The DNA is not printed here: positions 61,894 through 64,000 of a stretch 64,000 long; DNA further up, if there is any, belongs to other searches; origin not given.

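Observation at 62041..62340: Sulfatase catalytic domain runs into an N-terminally truncated DUF3604 gene in the -1 frame; no start codon for DUF3604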

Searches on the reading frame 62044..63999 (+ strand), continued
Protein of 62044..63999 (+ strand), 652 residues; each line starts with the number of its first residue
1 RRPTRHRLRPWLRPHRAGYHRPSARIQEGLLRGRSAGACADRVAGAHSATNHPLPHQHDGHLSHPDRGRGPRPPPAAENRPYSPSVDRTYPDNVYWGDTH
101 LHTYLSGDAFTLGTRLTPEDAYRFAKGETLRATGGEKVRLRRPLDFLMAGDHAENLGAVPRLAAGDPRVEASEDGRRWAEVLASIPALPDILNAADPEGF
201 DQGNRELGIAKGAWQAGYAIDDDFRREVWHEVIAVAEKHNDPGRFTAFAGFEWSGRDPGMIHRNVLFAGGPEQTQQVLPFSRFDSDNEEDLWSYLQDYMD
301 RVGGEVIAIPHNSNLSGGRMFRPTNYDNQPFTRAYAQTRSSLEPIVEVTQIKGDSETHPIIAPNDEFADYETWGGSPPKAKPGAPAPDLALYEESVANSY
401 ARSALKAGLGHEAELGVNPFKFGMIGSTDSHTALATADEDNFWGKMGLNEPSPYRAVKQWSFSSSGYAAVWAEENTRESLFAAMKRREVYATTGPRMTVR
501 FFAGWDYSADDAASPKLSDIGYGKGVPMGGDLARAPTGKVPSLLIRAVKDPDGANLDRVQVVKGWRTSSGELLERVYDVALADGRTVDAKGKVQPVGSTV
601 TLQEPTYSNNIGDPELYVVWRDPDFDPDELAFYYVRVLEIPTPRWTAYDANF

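Call 39: search_solved_structures(query=A2, max_evalue=1)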
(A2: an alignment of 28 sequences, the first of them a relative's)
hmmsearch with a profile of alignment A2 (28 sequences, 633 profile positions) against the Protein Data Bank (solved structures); distinct sequences matched with E-value up to 1: 1.
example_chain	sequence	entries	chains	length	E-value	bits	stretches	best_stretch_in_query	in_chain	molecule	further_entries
5vjy_A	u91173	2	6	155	0.49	11.9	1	96-150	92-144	dUTP pyrophosphatase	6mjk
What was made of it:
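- Tried and rejected: A DUF3604 profile search returned nothing significant (call 39).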

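Call 42: find_encoding_contigs(protein=P0006, flank=6000, max_places=1)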
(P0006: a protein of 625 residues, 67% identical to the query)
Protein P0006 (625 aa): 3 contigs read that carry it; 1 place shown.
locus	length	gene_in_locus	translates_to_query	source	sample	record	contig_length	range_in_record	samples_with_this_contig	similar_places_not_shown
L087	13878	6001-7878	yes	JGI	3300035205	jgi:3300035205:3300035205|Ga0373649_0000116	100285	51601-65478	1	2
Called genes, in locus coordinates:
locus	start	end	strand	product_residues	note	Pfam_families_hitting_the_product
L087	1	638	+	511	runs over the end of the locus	PF00501:AMP-binding, PF13193:AMP-binding_C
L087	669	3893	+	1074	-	PF02310:B12-binding, PF03308:MeaB, PF02492:cobW (weak), PF01642:MM_CoA_mutase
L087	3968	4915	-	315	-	PF13795:HupE_UreJ_2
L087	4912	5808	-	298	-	PF13145:Rotamase_2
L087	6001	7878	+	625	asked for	PF12228:DUF3604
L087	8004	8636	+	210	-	-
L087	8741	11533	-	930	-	PF01326:PPDK_N, PF27448:Rph_4th, PF00391:PEP-utilizers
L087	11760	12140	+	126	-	PF00903:Glyoxalase, PF13669:Glyoxalase_4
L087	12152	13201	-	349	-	PF08240:ADH_N, PF16912:Glu_dehyd_C, PF00107:ADH_zinc_N, PF13602:ADH_zinc_N_2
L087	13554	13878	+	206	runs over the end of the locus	PF13350:Y_phosphatase3, PF03162:Y_phosphatase2, PF22784:PTP-SAK (weak)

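Call 43: find_encoding_contigs(protein=P0011, flank=6000, max_places=1)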
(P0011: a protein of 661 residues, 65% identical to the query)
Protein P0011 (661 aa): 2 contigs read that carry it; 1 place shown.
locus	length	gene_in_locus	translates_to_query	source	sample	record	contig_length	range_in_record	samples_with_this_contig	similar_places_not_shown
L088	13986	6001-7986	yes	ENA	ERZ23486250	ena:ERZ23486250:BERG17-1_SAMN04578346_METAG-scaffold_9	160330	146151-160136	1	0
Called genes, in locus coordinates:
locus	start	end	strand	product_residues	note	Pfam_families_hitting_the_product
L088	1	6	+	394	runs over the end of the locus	-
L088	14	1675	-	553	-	PF07969:Amidohydro_3, PF01979:Amidohydro_1 (weak)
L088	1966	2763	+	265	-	PF04199:Cyclase (weak)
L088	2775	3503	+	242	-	-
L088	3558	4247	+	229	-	PF05721:PhyH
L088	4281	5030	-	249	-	PF00149:Metallophos, PF12850:Metallophos_2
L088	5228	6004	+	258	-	PF00106:adh_short, PF03807:F420_oxidored (weak), PF08659:KR, PF01370:Epimerase (weak), PF03435:Sacchrp_dh_NADP (weak), PF13561:adh_short_C2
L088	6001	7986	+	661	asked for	PF12228:DUF3604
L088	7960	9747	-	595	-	PF01839:FG-GAP (faint), PF13517:FG-GAP_3, PF07593:UnbV_ASPIC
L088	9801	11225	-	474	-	PF13371:TPR_9 (faint), PF13424:TPR_12 (faint), PF13429:TPR_15 (faint), PF13428:TPR_14 (faint), PF13431:TPR_17 (faint), PF13432:TPR_16 (faint), PF14559:TPR_19 (faint), PF00515:TPR_1 (faint), +9 more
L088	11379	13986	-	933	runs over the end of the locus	?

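Call 44: find_encoding_contigs(protein=P0013, flank=6000, max_places=1)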
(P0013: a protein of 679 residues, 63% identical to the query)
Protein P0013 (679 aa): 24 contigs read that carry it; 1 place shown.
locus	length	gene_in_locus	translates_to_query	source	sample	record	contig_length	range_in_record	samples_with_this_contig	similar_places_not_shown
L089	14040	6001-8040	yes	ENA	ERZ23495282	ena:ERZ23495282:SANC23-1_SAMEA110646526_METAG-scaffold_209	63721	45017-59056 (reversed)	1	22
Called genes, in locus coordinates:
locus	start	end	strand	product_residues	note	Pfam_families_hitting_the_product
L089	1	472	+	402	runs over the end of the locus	-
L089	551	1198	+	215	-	PF05721:PhyH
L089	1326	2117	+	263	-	PF13350:Y_phosphatase3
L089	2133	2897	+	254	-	PF13350:Y_phosphatase3, PF22784:PTP-SAK (faint)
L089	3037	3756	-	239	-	-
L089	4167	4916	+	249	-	PF00149:Metallophos, PF12850:Metallophos_2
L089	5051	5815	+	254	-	PF04199:Cyclase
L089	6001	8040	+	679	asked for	PF12228:DUF3604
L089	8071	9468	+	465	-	PF00884:Sulfatase, PF01663:Phosphodiest (faint), PF16347:SGSH_C (faint)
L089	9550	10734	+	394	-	PF13173:AAA_14, PF13635:DUF4143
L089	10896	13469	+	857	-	PF01326:PPDK_N, PF27448:Rph_4th, PF00391:PEP-utilizers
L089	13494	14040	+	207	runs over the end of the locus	-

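Call 49: predict_structure(alignment_id=A2)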
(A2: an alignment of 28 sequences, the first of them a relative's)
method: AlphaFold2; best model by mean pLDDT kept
length: 625 residues; sequences in the alignment: 28
mean_pLDDT: 85.1   pTM: 0.87
mean pLDDT of the five models: 85.1, 77.5, 74.1, 73.1, 69.7
residues with pLDDT >= 90: 308; 70-90: 238; 50-70: 52; < 50: 27
segments of 3 or more residues with pLDDT < 50: 15-30, 380-386
pLDDT, mean of each block of 10 residues (from residue 1): 54 44 38 74 91 86 93 82 82 93 92 88 87 82 86 80 83 96 95 94 84 92 93 95 95 91 90 94 96 75 87 72 73 88 91 93 95 73 53 64 70 90 96 90 94 94 93 93 91 86 95 81 91 86 88 86 95 94 89 83 85 92 87
secondary structure, 60 per line:
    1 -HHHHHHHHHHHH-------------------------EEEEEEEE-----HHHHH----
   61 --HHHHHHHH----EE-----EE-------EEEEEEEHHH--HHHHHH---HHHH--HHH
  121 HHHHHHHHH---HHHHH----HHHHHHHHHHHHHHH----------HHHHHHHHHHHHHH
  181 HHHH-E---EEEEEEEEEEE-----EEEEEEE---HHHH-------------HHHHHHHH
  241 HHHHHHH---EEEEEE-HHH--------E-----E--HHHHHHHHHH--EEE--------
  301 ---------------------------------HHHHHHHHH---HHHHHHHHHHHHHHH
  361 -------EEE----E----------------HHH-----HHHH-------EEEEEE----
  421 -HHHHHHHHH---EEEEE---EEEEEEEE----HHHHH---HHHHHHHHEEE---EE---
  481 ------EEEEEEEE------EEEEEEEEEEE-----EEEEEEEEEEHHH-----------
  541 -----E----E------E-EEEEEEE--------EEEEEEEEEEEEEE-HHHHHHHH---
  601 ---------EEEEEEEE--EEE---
elements in order: H2-13 E39-46 H52-56 H63-70 E91-97 H103-108 H112-115 H118-129 H133-137 H142-156 H167-184 E190-200 E206-212 H216-219 H233-247 E251-256 H278-287 E290-292 H334-342 H346-360 E368-370 H400-403 E411-416 H422-430 E434-438 E442-449 H454-458 H462-469 E470-472 E487-494 E501-511 E517-526 E560-566 E575-588 H590-597 E610-617 E620-622

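Call 51: fold_search(model_id=the predicted structure, library=pdb)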
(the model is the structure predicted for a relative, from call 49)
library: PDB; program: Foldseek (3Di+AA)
matches with E <= 10: 1313; with E <= 0.001: 1
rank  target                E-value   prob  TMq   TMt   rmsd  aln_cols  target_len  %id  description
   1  3e38_A                6.5e-06  1.00  0.26  0.43  14.9       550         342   10  CRYSTAL STRUCTURE OF A TWO-DOMAIN PROTEIN CONTAINING PREDICTED PHP-LIKE METAL-DEPENDENT PHOSPHOESTERASE (BVU_3505) FRO (released 2008-10-07)
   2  9nms_A                2.0e-03  0.89  0.11  0.20   7.2       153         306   14  R162Q mutant of inwardly rectifying potassium channel Kir7.1 (released 2026-01-28)
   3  7mjo_A                2.8e-03  0.41  0.09  0.14   8.9       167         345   13  Vascular KATP channel: Kir6.1 SUR2B quatrefoil-like conformation 1 (released 2021-10-13)
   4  2wlj_A                3.2e-03  0.80  0.11  0.20   8.3       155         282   10  Potassium channel from Magnetospirillum magnetotacticum (released 2010-06-09)
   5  9nmt_A                5.3e-03  0.69  0.11  0.20   7.5       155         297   13  ML418 bound inwardly rectifying potassium channel Kir7.1 R162Q mutant (released 2026-01-28)
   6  7u7m_B                5.3e-03  0.44  0.10  0.16   8.5       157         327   10  Cryo-EM structure of the pancreatic ATP-sensitive potassium channel in the presence of carbamazepine and ATP with Kir6 (released 2022-08-31)
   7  7tys_B                5.3e-03  0.44  0.10  0.16   8.5       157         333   10  Cryo-EM structure of the pancreatic ATP-sensitive potassium channel bound to ATP and repaglinide with Kir6.2-CTD in th (released 2022-08-31)
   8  7mit_A                6.3e-03  0.54  0.10  0.15   8.6       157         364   13  Vascular KATP channel: Kir6.1 SUR2B propeller-like conformation 1 (released 2021-10-13)
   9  7mjo_C                6.3e-03  0.47  0.10  0.16   8.5       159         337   12  Vascular KATP channel: Kir6.1 SUR2B quatrefoil-like conformation 1 (released 2021-10-13)
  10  2wlj_B                6.7e-03  0.72  0.11  0.21   8.3       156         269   10  Potassium channel from Magnetospirillum magnetotacticum (released 2010-06-09)
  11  8f9l_B                6.7e-03  0.47  0.11  0.30   9.4       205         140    7  Intramolecular ester bond-containing repeat domain from Gemella massiliensis adhesin (released 2024-06-19)
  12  2wlm_B                6.7e-03  0.38  0.10  0.18   9.1       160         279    9  POTASSIUM CHANNEL FROM MAGNETOSPIRILLUM MAGNETOTACTICUM (released 2010-06-09)
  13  7u1s_A                7.9e-03  0.51  0.11  0.16   8.3       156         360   10  Cryo-EM structure of the pancreatic ATP-sensitive potassium channel bound to ATP and repaglinide with SUR1-out conform (released 2022-08-31)
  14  6o9u                  7.9e-03  0.30  0.09  0.17   9.2       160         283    9  KirBac3.1 at a resolution of 2 Angstroms (released 2020-05-27)
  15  8dj2_A                8.4e-03  0.51  0.11  0.31   8.3       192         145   11  Intramolecular ester bond-containing repeat domain from Chlamydia trachomatis adhesin (released 2023-08-02)
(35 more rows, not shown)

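Call 55: find_homologous_proteins(query=L001:2-595:+)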
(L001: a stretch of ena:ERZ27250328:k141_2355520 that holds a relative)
Query L001:2-595:+ (198 aa): 70 proteins with E <= 0.001 among 203 candidates.
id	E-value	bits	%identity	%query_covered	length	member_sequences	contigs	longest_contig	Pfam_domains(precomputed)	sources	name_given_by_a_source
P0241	9.3e-69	249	59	100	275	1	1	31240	PF16347.11,PF00884.29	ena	-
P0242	1.3e-60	223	61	82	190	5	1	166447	PF16347.11,PF00884.29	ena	-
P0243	8.5e-60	220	59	83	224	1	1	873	PF16347.11,PF00884.29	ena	-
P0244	1.5e-59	219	64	82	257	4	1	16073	PF16347.11,PF00884.29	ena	-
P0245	4.8e-56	208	60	82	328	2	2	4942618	PF16347.11,PF00884.29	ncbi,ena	-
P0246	9.3e-56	207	61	82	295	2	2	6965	PF16347.11,PF00884.29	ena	-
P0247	7.4e-55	204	62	79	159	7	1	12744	PF16347.11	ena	-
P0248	7.6e-55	204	63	79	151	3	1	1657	-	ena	-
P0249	4.3e-53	198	61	82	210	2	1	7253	PF16347.11,PF00884.29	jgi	jgi:arylsulfatase A-like enzyme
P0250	6.6e-51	191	61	77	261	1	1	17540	PF16347.11,PF00884.29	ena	-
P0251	4.0e-50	188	53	82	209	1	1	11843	PF16347.11,PF00884.29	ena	-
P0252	1.1e-49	187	54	82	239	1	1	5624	PF16347.11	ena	-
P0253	2.0e-48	183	52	86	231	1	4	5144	PF16347.11,PF00884.29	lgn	-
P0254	2.8e-48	182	60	74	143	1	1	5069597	PF16347.11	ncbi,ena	-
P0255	3.2e-48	182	54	82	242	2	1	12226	PF16347.11,PF00884.29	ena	-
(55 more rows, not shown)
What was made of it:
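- Tried and rejected: A third protein search with the sulfatase C-terminal piece of L001 found nothing above 64% identity (call 55).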

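Call 56: find_encoding_contigs(protein=P0242, flank=8000, max_places=2)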
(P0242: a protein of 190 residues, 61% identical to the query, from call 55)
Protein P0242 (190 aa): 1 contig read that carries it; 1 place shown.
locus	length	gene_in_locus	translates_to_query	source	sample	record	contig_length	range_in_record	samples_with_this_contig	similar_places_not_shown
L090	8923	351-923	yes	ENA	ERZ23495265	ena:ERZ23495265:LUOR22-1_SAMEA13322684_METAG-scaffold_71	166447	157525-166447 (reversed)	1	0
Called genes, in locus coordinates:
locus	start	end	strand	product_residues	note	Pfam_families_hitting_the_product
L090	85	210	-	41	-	-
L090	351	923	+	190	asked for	PF00884:Sulfatase (weak), PF16347:SGSH_C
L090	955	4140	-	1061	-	PF00873:ACR_tran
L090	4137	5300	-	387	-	PF25919:BSH_CusB (faint), PF25973:BSH_CzcB (faint), PF25917:BSH_RND, PF25954:Beta-barrel_RND_2 (weak)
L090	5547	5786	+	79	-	PF04255:DUF433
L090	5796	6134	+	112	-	-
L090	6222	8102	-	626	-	PF00496:SBP_bac_5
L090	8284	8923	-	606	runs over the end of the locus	PF12228:DUF3604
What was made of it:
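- Tried and rejected: This short sulfatase fragment on a DUF3604-bearing contig lies at a scaffold end and is uninformative (call 56).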

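Call 58: find_related_loci(query=P0001, collection=metagenome_contigs, flank=4000)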
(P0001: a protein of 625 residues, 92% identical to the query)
Query P0001 (625 aa) in metagenome_contigs; peptide patterns used: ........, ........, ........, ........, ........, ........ (x = any residue, [..] = any of these).
408 stretches matched a pattern; 253 encode a relative of the query (tblastn E <= 1e-3); the best 80 are kept; 79 distinct loci.
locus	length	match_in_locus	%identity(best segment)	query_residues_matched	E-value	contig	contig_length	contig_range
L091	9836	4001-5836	65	1-625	0e+0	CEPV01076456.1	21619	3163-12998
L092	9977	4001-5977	62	4-624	0e+0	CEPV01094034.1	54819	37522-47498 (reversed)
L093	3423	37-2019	60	2-624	0e+0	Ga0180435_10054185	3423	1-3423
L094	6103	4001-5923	60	26-624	0e+0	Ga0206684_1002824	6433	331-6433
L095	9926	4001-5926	60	26-624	0e+0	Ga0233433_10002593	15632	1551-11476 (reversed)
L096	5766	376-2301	60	26-624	0e+0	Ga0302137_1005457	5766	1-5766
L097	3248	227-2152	60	26-624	0e+0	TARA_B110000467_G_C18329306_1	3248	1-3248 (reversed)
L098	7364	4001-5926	60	26-624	0e+0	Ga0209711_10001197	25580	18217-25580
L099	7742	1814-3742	60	21-625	0e+0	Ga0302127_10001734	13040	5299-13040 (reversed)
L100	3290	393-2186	63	21-624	0e+0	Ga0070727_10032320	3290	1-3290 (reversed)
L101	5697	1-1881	60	40-624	0e+0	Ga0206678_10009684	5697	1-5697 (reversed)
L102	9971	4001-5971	58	20-625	0e+0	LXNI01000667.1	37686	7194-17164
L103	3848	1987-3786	61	21-625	0e+0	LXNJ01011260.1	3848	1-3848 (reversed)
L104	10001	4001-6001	61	4-624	0e+0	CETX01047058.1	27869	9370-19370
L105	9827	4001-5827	60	1-624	0e+0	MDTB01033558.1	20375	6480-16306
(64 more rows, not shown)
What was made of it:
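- Tried and rejected: The metagenome scan with P0001 found nothing above 65% (call 58).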
